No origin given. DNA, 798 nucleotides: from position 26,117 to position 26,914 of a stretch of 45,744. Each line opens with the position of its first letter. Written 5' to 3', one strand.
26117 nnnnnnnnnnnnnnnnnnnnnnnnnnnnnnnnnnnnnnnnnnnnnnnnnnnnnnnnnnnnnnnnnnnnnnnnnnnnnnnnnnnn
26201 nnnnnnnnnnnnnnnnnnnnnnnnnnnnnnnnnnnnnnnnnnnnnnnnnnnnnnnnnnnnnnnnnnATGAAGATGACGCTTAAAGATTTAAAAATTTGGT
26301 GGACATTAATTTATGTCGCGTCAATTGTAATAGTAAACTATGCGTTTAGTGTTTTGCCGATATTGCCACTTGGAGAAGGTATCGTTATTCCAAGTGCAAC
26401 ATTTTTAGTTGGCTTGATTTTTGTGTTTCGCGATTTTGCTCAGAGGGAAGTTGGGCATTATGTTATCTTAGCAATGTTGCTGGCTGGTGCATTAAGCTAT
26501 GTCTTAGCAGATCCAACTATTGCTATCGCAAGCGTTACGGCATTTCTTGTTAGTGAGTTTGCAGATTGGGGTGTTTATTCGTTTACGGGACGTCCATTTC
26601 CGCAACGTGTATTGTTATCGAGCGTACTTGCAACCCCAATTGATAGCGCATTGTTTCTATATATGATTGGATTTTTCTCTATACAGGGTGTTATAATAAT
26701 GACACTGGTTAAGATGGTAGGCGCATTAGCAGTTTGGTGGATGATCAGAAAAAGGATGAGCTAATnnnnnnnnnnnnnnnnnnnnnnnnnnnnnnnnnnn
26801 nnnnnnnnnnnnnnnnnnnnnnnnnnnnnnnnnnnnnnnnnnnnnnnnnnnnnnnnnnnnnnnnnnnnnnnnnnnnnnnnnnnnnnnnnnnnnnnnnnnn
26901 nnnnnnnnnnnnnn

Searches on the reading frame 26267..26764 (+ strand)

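Call 27: search_protein_families(library=pfam, proteins=[window:26267-26764:+], max_evalue=0.001)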
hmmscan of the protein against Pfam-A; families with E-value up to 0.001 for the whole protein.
window:26267-26764:+ (165 aa): 1 family
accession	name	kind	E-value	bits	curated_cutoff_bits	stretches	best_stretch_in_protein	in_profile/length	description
PF02592.20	Vut_1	-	5.5e-05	24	27.2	1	75-153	57-142/152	Putative vitamin uptake transporter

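Call 54: search_protein_families(library=phrogs, proteins=[window:26267-26764:+], max_evalue=0.001)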
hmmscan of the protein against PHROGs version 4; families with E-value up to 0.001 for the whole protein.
window:26267-26764:+ (165 aa): 1 family
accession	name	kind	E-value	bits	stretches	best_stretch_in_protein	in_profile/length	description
phrog_4899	-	unknown function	7.7e-38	131.3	1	6-160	4-165/175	-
